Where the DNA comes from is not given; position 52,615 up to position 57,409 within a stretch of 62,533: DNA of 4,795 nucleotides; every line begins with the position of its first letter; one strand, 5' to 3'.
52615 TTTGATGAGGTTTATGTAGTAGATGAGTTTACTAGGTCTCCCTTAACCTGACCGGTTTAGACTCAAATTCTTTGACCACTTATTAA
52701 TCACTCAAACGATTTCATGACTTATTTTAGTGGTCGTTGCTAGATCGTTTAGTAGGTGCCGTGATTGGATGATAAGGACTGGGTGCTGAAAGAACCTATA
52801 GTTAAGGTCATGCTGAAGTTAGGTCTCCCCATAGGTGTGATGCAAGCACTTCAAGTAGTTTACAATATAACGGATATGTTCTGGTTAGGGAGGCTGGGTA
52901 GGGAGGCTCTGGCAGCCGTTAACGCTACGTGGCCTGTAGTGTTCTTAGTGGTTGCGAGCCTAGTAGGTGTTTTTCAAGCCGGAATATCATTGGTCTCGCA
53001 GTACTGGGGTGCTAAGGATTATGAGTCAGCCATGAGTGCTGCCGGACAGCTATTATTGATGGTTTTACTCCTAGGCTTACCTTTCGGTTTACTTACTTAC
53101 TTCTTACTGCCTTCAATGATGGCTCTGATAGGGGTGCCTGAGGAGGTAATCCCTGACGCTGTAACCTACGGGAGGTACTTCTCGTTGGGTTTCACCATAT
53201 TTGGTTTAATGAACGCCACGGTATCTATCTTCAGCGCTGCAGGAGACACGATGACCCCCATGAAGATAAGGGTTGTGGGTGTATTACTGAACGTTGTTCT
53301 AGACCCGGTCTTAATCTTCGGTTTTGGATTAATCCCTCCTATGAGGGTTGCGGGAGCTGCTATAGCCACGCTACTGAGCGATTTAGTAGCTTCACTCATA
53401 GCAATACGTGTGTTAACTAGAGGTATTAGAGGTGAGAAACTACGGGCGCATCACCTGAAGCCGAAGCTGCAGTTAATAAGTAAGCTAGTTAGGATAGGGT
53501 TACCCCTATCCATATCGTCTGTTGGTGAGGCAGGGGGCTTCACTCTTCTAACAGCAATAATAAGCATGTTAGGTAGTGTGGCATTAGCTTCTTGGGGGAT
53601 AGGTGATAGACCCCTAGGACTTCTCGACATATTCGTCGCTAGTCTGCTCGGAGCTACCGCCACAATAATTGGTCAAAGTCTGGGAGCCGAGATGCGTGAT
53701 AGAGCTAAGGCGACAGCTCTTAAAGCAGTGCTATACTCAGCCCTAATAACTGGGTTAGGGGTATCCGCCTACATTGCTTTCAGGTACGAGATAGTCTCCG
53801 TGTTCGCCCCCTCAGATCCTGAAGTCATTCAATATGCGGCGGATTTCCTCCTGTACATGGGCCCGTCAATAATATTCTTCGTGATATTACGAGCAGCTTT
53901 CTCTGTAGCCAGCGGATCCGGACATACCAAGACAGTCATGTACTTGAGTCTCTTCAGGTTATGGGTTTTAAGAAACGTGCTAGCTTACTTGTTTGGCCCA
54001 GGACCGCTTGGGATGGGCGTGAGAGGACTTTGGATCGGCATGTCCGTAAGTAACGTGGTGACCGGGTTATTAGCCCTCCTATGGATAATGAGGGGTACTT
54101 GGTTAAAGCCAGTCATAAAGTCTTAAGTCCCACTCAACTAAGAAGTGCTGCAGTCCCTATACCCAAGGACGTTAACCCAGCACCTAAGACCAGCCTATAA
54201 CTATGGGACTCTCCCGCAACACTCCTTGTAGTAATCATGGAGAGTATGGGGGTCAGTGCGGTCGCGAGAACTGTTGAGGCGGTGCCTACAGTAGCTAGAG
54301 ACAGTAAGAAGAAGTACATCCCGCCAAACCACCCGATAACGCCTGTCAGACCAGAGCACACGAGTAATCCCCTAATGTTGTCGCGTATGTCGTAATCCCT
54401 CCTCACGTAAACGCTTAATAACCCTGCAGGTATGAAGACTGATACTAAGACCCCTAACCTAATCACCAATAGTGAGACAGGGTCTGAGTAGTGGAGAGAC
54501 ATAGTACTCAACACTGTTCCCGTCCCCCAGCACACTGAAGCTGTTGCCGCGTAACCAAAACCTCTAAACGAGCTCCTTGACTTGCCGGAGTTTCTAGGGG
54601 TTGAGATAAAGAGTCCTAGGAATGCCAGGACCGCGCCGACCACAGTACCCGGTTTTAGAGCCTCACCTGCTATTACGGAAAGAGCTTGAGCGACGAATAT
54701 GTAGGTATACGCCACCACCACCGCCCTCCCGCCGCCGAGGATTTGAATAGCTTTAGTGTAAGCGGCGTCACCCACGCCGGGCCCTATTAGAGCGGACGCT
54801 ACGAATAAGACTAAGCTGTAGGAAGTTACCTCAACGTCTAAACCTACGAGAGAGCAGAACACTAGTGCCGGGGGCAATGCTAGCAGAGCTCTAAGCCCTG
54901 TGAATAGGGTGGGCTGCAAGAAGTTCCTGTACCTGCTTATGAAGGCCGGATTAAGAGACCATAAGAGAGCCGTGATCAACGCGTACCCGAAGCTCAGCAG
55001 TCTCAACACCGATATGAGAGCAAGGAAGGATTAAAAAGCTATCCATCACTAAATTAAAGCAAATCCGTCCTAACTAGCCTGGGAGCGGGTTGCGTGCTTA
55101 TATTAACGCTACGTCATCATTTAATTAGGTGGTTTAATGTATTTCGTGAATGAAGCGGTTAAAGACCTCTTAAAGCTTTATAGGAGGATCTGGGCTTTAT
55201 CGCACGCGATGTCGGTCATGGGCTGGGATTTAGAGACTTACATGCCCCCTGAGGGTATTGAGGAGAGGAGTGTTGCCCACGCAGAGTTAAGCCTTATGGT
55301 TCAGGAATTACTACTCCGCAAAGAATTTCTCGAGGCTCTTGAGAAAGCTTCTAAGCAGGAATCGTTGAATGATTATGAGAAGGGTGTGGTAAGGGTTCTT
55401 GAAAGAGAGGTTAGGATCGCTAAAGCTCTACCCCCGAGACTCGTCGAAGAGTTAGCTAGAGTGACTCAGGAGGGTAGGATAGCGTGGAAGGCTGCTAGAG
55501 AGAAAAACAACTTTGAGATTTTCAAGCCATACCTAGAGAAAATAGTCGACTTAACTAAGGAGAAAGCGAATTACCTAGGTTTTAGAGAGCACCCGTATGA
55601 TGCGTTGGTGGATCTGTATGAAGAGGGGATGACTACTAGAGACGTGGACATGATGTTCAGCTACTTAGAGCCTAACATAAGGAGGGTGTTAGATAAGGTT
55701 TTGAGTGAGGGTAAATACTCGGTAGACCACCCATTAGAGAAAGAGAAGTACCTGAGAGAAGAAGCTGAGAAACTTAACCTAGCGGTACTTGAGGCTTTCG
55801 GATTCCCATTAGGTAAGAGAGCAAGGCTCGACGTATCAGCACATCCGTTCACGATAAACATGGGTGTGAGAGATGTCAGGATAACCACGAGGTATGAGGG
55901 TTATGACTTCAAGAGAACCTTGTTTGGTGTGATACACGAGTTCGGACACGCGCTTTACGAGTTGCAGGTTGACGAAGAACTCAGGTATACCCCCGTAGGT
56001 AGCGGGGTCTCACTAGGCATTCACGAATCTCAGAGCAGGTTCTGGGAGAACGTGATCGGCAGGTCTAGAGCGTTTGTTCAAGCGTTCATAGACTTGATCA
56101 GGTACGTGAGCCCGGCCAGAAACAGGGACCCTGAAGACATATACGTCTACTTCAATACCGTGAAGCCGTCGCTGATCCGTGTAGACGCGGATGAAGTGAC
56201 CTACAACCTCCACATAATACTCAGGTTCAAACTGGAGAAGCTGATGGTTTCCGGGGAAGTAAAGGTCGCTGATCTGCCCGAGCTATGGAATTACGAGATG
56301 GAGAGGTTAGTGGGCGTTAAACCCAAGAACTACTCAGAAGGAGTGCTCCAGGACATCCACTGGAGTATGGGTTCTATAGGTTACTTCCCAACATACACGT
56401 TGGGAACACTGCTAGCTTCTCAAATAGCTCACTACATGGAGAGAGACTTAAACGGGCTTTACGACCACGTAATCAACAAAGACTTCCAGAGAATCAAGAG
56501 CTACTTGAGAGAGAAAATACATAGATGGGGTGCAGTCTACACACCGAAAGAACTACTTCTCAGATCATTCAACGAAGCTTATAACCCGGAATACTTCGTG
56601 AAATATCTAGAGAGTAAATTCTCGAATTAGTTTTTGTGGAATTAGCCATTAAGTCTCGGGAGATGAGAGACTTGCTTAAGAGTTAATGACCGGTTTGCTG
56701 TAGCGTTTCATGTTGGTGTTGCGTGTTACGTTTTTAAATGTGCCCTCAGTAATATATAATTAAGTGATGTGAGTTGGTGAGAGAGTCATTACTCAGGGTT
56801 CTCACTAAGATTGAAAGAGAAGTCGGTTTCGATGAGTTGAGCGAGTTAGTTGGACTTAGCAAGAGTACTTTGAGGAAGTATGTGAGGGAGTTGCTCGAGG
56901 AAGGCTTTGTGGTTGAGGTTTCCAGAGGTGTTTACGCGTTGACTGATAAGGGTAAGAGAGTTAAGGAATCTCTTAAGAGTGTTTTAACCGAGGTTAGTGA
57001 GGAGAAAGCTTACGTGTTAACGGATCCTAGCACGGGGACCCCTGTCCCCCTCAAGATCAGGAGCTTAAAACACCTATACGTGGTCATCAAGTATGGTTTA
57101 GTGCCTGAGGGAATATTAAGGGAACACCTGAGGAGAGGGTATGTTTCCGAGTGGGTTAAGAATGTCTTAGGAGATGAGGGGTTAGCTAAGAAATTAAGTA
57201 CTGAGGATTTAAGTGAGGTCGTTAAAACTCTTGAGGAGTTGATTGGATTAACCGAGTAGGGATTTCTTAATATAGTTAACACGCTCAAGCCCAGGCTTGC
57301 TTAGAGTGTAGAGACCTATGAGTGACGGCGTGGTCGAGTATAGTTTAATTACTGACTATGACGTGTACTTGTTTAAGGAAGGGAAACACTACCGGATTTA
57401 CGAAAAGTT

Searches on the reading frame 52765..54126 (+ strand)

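Call 48: search_protein_families(library=pfam, proteins=[window:52765-54126:+], max_evalue=0.0001)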
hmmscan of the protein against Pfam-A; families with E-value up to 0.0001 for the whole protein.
window:52765-54126:+ (453 aa): 1 family
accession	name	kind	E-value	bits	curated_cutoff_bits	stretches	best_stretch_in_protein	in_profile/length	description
PF01554.23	MatE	-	5e-55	186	24.9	2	22-182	1-161/161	MatE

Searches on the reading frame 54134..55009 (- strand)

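Call 48: search_protein_families(library=pfam, proteins=[window:54134-55009:-], max_evalue=0.0001)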
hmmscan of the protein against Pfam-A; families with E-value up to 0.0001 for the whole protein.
window:54134-55009:- (291 aa): 1 family
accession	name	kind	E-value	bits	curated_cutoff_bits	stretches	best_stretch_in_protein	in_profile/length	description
PF00892.27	EamA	-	9.8e-24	84.6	28.2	2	9-136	6-133/135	EamA-like transporter family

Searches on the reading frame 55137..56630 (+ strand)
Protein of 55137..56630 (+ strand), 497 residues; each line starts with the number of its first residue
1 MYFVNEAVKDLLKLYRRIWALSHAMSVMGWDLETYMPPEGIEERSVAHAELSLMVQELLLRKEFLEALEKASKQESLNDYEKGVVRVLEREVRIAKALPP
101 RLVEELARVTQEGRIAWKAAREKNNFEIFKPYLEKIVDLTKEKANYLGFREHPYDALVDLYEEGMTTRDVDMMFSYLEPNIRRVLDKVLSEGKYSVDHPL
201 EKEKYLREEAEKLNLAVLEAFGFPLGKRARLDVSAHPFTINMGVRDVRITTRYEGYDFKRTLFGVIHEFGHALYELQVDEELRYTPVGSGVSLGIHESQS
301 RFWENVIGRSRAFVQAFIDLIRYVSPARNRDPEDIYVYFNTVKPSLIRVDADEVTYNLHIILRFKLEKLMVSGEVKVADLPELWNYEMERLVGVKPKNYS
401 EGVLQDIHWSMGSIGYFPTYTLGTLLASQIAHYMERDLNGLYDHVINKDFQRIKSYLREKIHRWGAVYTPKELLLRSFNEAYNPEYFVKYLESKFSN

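Call 48: search_protein_families(library=pfam, proteins=[window:55137-56630:+], max_evalue=0.0001)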
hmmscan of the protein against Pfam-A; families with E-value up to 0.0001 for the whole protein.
window:55137-56630:+ (497 aa): 1 family
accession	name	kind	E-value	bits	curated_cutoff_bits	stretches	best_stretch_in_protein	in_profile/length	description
PF02074.21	Peptidase_M32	-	1.2e-155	519.3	25.1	1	11-495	2-489/489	Carboxypeptidase Taq (M32) metallopeptidase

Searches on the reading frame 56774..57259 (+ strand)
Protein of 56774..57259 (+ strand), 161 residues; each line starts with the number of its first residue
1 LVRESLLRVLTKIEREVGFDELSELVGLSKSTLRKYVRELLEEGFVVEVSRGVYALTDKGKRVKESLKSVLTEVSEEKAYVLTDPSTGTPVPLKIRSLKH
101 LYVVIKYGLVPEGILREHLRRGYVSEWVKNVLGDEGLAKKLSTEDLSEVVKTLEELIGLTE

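Call 48: search_protein_families(library=pfam, proteins=[window:56774-57259:+], max_evalue=0.0001)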
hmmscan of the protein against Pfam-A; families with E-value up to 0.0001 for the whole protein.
window:56774-57259:+ (161 aa): 5 families
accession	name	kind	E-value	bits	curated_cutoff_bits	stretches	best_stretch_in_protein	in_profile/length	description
PF25213.1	HVO_A0261_N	-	3.4e-08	33.7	35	1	3-77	13-84/86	HVO_A0261 N-terminal domain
PF09339.16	HTH_IclR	-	2.1e-07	31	22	1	6-48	8-50/52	IclR helix-turn-helix domain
PF14947.12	HTH_45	-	1.2e-06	28.9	25.5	1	22-70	25-72/77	Winged helix-turn-helix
PF13412.12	HTH_24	-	1.6e-06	28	21.9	1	20-46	21-47/48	Winged helix-turn-helix DNA-binding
PF08280.17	HTH_Mga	-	1.3e-05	25.6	23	1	6-41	10-44/59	M protein trans-acting positive regulator (MGA) HTH domain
